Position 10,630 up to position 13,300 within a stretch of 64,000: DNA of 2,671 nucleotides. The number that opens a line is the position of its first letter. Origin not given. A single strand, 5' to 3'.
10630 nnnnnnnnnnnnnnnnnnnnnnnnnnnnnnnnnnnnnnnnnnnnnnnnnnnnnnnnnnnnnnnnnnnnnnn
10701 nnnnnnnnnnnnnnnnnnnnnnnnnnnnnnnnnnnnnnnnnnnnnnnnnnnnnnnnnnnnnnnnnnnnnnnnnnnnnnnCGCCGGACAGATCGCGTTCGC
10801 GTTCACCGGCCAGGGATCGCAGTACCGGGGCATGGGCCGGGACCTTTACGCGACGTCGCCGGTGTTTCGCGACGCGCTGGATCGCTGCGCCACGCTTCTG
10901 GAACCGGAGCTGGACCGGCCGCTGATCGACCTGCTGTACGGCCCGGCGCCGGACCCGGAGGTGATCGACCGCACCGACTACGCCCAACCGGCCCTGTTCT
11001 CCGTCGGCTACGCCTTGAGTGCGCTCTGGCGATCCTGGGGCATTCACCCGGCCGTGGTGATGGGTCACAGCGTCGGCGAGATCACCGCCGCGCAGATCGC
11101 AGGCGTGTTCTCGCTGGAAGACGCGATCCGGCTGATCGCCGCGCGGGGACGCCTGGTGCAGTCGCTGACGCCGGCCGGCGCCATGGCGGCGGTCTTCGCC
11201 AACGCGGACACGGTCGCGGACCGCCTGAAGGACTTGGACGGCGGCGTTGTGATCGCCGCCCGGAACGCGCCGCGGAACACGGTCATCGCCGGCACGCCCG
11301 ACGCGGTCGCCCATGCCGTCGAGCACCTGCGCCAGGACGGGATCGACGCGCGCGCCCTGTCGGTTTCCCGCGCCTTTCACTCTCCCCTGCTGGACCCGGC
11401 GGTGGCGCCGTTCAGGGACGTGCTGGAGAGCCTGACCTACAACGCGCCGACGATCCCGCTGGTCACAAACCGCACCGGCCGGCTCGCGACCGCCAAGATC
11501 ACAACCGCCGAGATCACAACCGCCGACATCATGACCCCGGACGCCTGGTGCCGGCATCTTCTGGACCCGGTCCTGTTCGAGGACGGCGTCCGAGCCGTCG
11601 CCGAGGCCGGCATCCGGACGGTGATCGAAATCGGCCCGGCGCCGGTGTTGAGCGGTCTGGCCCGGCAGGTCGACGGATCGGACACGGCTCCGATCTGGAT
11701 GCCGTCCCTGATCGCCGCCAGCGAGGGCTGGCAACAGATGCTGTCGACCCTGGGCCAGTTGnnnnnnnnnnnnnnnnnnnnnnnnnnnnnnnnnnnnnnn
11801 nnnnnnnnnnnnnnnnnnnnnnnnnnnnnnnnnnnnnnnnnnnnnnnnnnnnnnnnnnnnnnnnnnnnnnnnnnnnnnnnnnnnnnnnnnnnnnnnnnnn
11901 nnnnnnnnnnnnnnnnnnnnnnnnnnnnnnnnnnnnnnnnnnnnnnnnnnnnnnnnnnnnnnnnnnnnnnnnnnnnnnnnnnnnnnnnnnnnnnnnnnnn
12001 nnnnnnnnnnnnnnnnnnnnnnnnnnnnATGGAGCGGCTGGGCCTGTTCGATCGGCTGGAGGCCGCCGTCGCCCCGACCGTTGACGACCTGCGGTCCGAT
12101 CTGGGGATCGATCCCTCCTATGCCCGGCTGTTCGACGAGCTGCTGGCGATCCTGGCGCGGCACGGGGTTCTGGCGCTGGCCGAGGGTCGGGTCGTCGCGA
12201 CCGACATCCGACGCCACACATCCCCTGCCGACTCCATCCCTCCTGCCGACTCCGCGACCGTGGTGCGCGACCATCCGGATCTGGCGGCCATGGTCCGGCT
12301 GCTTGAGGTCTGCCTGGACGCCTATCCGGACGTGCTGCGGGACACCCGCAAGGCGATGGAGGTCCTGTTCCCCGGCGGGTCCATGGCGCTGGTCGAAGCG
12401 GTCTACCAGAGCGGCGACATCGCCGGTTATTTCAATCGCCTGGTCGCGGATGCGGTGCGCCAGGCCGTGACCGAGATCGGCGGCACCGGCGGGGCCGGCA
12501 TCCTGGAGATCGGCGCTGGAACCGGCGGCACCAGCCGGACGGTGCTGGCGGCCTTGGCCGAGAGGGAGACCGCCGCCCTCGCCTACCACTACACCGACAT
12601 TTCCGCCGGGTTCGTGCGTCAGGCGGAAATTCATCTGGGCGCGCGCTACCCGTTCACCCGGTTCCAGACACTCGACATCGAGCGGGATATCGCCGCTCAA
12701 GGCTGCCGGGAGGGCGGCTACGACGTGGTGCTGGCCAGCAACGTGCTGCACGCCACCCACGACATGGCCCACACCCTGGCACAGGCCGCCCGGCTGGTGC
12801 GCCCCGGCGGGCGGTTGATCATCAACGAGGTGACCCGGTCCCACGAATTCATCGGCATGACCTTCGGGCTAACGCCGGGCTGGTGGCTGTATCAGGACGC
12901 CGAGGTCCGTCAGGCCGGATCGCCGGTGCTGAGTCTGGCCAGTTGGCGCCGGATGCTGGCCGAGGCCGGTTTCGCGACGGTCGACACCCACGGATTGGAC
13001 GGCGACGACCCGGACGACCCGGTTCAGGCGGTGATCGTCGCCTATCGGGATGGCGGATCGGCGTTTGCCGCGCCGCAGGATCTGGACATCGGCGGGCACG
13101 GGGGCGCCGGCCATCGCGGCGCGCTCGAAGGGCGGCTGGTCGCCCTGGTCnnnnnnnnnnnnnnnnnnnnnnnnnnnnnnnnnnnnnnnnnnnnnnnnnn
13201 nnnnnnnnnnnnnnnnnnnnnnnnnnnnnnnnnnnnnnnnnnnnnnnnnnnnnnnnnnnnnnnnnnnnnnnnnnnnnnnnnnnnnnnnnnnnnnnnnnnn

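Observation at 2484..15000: Predicted lipid tail chemistry: 3-amino-2-methyl-5-hydroxy fatty acyl starter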

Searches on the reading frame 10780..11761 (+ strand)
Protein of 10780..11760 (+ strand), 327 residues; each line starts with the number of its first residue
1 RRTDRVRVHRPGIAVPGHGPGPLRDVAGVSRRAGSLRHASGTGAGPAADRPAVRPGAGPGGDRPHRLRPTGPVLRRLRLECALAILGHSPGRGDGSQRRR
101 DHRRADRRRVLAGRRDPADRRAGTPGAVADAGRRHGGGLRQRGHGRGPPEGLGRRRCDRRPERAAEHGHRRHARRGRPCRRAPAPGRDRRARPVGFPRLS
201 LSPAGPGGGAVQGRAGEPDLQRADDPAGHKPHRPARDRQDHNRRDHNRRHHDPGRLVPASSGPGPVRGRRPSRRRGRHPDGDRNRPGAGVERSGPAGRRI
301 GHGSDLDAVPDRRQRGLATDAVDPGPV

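Call 23: search_solved_structures(query=window:10780-11760:+, show_alignments=0, max_evalue=1e-20)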
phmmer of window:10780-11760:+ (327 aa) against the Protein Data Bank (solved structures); distinct sequences matched with E-value up to 1e-20: 0.

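Call 55: search_solved_structures(query=window:10781-11761:+, show_alignments=4, max_evalue=1e-30)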
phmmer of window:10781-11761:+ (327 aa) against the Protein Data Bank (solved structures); distinct sequences matched with E-value up to 1e-30: 60.
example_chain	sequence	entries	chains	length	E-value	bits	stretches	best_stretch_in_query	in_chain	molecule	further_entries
4mz0_A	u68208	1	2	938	3.8e-78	266.4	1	2-327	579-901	CurL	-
9iyw_A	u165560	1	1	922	1.7e-68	234.6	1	2-297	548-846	Polyketide synthase,GfsA KSQ-AncAT chimeric protein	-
11sz_A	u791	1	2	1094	6.7e-60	206.4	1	2-296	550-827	6-deoxyerythronolide-B synthase, Erythronolide synthase EryA2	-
6iyo_A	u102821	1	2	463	2.1e-59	204.8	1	2-308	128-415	Type I modular polyketide synthase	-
8in9_A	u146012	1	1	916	6.8e-54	186.7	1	2-297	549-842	Polyketide synthase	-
7vee_A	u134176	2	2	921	6.9e-54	186.7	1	2-297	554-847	Polyketide synthase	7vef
8jpt_A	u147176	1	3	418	8.3e-51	176.5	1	2-325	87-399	Polyene macrolide polyketide synthase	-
8xjy_A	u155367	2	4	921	1.2e-50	176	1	5-296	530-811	Polyketide synthase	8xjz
8xju_A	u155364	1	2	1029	1.4e-50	175.8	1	5-296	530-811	Polyketide synthase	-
8tpw_A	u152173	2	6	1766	8.2e-49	170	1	4-301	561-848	EryAII,EryAII,EryAII,EryAII,6-deoxyerythronolide-B synthase EryA3, modules 5 and 6 | EryAII,EryAII,EryAII,6-deoxyerythronolide-B synthase EryA3, modules 5 and 6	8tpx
2qo3_A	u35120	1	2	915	9.9e-49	169.7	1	4-301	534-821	EryAII Erythromycin polyketide synthase modules 3 and 4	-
6c9u_A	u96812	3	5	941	1e-48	169.6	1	4-301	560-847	6-deoxyerythronolide-B synthase EryA2, modules 3 and 4 | EryAII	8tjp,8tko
2hg4_A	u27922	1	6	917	2.5e-48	168.4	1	4-298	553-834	6-Deoxyerythronolide B Synthase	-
7m7e_B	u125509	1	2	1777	3.1e-48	168.1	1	4-301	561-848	6-deoxyerythronolide-B synthase EryA2, modules 3 and 4,EryAI,6-deoxyerythronolide-B syntha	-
6iyr_A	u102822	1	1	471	3.8e-45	157.9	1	3-316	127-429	Type I modular polyketide synthase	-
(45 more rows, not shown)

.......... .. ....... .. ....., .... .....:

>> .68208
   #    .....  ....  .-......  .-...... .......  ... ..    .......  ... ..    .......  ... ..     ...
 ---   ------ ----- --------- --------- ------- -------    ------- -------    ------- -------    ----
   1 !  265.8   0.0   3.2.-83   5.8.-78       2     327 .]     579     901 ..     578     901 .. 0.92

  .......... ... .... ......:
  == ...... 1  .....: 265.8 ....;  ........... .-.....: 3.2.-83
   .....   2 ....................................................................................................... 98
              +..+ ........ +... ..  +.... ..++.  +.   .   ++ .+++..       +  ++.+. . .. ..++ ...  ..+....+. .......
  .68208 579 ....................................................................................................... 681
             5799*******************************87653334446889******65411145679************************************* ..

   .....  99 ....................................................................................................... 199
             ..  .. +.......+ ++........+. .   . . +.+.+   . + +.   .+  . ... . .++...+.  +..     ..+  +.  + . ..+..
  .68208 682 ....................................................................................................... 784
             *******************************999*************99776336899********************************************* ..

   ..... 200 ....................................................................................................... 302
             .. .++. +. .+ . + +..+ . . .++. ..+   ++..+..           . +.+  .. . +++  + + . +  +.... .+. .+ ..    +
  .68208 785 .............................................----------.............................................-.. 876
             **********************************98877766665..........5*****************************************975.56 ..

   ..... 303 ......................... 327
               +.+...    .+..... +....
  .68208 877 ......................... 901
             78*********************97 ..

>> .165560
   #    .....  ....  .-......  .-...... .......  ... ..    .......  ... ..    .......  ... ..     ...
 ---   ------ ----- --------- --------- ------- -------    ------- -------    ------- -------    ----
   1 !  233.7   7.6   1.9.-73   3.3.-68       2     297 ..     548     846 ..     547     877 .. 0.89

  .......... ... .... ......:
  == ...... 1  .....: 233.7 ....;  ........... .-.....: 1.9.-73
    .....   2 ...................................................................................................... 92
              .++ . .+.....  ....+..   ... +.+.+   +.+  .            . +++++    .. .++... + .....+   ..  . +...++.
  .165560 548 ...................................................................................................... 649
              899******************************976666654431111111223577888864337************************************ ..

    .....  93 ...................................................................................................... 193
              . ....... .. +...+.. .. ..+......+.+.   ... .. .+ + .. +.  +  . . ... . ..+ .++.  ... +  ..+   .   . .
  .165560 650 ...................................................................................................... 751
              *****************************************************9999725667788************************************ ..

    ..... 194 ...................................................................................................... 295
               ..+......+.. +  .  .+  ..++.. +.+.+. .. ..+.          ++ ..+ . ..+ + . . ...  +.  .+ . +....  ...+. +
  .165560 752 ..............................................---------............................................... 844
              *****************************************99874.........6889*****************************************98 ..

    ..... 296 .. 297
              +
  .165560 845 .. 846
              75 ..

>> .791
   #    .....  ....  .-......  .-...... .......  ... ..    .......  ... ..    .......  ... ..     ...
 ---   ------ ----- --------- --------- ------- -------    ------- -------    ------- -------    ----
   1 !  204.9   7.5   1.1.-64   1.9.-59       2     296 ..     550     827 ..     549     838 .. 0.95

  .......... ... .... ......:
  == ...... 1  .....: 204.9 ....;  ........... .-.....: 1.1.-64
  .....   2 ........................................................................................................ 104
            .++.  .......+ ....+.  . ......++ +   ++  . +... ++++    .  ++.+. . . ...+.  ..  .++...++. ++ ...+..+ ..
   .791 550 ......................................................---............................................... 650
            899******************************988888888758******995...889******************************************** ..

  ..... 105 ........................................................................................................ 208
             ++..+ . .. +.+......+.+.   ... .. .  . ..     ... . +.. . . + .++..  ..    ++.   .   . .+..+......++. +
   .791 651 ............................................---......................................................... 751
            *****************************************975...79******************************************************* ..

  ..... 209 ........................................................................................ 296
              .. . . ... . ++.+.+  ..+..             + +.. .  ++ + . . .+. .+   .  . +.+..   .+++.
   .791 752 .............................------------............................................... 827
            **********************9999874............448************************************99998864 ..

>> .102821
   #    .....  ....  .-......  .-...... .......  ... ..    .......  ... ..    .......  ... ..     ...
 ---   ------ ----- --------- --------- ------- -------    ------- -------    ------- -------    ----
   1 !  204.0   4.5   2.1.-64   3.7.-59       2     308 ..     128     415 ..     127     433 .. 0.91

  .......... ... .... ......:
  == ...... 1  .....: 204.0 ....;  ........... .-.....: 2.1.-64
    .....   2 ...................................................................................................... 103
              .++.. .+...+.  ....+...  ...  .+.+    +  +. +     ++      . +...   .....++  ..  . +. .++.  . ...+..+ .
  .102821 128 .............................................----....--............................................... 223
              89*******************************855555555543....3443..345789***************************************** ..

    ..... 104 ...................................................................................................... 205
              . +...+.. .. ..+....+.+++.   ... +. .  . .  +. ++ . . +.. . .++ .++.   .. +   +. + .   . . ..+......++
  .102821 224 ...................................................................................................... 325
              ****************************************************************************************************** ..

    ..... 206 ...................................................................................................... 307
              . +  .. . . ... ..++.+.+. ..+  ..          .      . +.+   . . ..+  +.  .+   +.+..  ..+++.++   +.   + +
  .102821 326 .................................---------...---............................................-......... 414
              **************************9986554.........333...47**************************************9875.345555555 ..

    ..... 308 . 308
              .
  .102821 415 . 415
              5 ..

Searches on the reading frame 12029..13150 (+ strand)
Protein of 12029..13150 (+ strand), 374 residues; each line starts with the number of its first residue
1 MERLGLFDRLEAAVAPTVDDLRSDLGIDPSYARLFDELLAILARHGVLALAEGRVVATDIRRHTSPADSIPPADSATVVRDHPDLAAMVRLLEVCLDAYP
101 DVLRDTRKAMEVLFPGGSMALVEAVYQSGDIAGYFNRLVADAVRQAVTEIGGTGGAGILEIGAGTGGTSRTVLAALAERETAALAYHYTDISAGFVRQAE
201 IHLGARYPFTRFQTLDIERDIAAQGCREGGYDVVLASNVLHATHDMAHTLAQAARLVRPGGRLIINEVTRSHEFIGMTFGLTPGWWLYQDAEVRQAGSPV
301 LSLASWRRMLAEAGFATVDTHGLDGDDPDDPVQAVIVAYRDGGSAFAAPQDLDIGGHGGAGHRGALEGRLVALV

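Call 19: search_solved_structures(query=window:12029-13150:+, show_alignments=2, max_evalue=0.00001)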
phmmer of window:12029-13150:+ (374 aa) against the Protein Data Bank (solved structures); distinct sequences matched with E-value up to 0.00001: 7.
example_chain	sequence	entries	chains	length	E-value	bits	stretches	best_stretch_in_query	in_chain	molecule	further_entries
6cca_A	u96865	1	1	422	8.1e-62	212.3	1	4-344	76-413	DisA protein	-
5thy_A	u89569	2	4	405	1.6e-50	175.1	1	19-320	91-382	CurJ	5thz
6d6y_A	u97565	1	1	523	2.7e-44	154.7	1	19-323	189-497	AprA Methyltransferase 2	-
7dmb_A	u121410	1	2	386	2.9e-32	115.1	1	59-328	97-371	Putative methyltransferase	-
6kjg_A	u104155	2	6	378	8e-32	113.6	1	155-329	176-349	Dual-functional monooxygenase/methyltransferase psoF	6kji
7cpx_A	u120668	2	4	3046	2.6e-30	108.7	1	155-327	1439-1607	Lovastatin nonaketide synthase, polyketide synthase component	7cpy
5mpt_A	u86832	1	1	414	9.6e-27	96.9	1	76-343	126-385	Citrinin polyketide synthase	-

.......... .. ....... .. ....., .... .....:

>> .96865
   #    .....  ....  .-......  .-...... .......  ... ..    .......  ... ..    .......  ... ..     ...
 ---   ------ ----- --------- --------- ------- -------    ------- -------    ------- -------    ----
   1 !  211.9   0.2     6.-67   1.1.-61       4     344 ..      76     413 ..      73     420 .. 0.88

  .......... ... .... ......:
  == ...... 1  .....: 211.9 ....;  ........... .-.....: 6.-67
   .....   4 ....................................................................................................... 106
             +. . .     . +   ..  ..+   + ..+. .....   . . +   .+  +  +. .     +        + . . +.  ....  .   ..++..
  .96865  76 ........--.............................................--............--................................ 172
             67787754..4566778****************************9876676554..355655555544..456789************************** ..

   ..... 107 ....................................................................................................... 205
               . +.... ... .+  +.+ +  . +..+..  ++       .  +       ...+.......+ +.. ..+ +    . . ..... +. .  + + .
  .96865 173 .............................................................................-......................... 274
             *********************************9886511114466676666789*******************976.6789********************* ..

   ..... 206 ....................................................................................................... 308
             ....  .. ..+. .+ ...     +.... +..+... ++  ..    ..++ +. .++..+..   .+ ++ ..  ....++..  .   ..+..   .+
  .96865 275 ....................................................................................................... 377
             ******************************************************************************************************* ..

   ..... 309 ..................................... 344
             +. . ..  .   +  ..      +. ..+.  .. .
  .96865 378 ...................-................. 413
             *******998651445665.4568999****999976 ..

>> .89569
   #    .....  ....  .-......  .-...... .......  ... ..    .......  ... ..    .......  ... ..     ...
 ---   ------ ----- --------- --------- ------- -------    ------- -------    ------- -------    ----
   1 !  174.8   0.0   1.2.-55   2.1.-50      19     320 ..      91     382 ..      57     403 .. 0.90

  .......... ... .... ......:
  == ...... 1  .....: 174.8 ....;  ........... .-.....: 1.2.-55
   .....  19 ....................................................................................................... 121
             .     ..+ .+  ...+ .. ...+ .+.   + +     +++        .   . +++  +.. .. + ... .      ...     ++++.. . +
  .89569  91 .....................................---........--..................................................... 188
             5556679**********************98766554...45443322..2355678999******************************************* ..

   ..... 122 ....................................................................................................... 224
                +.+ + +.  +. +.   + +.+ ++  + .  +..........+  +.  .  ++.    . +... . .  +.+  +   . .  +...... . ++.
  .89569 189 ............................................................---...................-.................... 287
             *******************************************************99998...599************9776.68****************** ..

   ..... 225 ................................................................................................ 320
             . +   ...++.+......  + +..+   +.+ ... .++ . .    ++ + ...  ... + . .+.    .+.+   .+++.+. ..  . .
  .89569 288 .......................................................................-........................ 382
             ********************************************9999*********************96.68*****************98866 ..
